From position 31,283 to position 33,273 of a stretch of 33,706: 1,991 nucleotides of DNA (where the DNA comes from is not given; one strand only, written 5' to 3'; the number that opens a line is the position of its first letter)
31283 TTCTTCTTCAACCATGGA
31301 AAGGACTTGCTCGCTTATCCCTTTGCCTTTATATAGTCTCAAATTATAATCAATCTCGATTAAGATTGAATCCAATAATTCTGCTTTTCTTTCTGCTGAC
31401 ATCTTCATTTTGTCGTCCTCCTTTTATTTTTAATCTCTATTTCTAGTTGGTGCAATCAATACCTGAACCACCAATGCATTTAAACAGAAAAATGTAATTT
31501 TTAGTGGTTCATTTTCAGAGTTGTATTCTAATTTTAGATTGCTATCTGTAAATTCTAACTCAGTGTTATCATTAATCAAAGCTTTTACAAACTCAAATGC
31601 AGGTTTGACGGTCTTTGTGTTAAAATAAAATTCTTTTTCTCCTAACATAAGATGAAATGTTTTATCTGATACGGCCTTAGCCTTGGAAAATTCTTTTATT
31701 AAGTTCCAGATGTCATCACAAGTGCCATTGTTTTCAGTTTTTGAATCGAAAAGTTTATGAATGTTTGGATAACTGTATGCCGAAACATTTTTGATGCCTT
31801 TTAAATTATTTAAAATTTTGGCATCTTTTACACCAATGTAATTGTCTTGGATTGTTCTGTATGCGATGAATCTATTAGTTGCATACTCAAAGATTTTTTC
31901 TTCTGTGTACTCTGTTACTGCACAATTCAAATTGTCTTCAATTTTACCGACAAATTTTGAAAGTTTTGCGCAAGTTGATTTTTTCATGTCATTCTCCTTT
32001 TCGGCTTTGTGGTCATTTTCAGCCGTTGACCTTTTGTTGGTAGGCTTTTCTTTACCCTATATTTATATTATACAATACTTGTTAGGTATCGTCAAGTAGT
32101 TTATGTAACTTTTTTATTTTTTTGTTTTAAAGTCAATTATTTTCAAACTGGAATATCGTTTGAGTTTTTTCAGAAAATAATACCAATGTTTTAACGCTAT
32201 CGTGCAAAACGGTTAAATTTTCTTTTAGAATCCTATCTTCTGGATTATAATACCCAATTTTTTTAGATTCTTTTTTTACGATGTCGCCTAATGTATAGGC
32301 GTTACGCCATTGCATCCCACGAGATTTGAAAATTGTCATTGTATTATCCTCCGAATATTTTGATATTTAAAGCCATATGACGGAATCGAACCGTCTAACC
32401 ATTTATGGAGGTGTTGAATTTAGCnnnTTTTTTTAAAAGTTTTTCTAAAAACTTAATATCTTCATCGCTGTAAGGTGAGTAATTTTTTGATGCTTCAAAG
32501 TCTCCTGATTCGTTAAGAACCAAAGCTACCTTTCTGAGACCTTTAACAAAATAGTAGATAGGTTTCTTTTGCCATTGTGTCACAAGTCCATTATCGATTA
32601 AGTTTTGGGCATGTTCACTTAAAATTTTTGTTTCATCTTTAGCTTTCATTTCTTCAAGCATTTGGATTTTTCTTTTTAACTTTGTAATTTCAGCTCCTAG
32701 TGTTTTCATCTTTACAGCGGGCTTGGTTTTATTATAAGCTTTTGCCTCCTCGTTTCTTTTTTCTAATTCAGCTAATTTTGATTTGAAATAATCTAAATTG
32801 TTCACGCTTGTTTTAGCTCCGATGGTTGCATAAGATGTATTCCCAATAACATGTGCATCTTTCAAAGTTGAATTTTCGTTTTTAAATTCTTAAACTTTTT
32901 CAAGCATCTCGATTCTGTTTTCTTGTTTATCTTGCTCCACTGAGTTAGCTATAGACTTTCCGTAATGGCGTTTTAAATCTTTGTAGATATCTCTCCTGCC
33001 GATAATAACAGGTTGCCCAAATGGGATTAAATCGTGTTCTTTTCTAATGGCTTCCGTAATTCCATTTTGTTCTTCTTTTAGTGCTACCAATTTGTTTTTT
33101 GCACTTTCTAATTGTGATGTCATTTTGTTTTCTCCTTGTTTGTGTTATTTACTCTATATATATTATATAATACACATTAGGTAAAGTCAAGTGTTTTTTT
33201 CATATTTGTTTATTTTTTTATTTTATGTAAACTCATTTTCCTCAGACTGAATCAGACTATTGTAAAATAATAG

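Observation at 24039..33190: Family of near-consensus early promoters sharing a conserved spacer motif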

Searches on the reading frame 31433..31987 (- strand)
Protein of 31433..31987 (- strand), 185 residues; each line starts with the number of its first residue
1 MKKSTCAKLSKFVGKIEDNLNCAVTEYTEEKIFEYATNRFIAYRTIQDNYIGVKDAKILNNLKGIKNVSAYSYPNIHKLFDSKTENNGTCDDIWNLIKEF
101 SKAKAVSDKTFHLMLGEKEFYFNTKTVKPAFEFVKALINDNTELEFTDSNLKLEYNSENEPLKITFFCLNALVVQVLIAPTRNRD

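Call 13: search_protein_families(library=pfam, max_evalue=0.01, proteins=[window:31433-31987:-])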
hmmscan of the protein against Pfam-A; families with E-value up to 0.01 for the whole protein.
window:31433-31987:- (185 aa): 0 families

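Call 21: find_related_loci(query=window:31433-31987:-, collection=viral_contigs, flank=10000)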
Query window:31433-31987:- (185 aa) in viral_contigs; peptide patterns used: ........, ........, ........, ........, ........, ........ (x = any residue, [..] = any of these).
4 stretches matched a pattern, but none encodes a relative of the query by tblastn (E <= 1e-3).

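Call 34: search_protein_families(library=phrogs, max_evalue=0.001, proteins=[window:31433-31987:-])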
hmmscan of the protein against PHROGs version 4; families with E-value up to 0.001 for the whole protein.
window:31433-31987:- (185 aa): 0 families

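Call 70: search_protein_families(library=padloc, max_evalue=0.01, proteins=[window:31433-31987:-])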
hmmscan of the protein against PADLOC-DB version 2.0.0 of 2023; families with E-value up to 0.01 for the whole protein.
window:31433-31987:- (185 aa): 0 families

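Call 71: search_solved_structures(query=window:31433-31987:-, max_evalue=1)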
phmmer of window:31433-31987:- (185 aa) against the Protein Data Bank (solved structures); distinct sequences matched with E-value up to 1: 5.
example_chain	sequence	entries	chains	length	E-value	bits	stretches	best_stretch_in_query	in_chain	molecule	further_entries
1b0n_A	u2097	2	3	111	0.38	13.8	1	40-117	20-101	PROTEIN (SINR PROTEIN) | HTH-TYPE TRANSCRIPTIONAL REGULATOR SINR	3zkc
9dlz_A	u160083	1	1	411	0.9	12.5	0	43-121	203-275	Actin-related protein 3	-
9dlx_A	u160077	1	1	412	0.9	12.5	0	43-121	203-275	Actin-related protein 3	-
7jpn_A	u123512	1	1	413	0.91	12.5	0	43-121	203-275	Actin-related protein 3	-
1k8k_A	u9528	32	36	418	0.93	12.5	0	43-121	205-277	ACTIN-LIKE PROTEIN 3 | Actin-related protein 3 | Actin-related protein 3, Arp3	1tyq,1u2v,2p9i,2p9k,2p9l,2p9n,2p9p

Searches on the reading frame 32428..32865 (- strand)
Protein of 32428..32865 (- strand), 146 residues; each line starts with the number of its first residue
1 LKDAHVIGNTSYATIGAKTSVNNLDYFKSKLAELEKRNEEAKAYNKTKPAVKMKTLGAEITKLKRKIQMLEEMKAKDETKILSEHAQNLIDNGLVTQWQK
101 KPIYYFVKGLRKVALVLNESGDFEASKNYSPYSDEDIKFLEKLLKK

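Call 13: search_protein_families(library=pfam, max_evalue=0.01, proteins=[window:32428-32865:-])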
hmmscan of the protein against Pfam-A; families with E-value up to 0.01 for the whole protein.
window:32428-32865:- (146 aa): 1 family
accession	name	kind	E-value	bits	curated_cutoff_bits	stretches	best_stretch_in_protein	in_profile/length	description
PF02185.22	HR1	-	0.0016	18.8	33.1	0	20-39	45-64/67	Hr1 repeat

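Call 34: search_protein_families(library=phrogs, max_evalue=0.001, proteins=[window:32428-32865:-])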
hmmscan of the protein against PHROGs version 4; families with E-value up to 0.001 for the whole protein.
window:32428-32865:- (146 aa): 0 families

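Call 70: search_protein_families(library=padloc, max_evalue=0.01, proteins=[window:32428-32865:-])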
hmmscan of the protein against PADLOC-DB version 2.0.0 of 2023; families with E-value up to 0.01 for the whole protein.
window:32428-32865:- (146 aa): 1 family
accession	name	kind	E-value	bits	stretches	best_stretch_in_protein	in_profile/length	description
PDLC01177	CorA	-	0.0097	14.1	0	23-82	29-81/117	CorA-like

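Call 72: search_solved_structures(query=window:32428-32865:-, max_evalue=1)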
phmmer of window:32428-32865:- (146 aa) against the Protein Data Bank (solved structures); distinct sequences matched with E-value up to 1: 1.
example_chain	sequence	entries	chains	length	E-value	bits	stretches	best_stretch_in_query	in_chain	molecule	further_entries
8toc_a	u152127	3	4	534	0.35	14.2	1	34-129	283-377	Maturation protein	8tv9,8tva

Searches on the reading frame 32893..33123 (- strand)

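Call 13: search_protein_families(library=pfam, max_evalue=0.01, proteins=[window:32893-33123:-])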
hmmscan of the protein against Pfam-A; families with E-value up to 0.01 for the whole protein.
window:32893-33123:- (77 aa): 0 families

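Call 34: search_protein_families(library=phrogs, max_evalue=0.001, proteins=[window:32893-33123:-])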
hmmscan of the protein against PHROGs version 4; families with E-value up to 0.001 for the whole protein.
window:32893-33123:- (77 aa): 0 families

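Call 54: search_protein_families(library=pfam, max_evalue=10, proteins=[window:32893-33123:-])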
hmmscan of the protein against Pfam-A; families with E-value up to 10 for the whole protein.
window:32893-33123:- (77 aa): 1 family
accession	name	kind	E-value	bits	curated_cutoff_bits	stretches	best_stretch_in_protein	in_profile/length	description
PF12083.13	DUF3560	-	0.014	15.9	27.2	1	18-43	23-48/124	Domain of unknown function (DUF3560)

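Call 70: search_protein_families(library=padloc, max_evalue=0.01, proteins=[window:32893-33123:-])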
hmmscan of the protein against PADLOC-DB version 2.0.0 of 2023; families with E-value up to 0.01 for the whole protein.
window:32893-33123:- (77 aa): 0 families
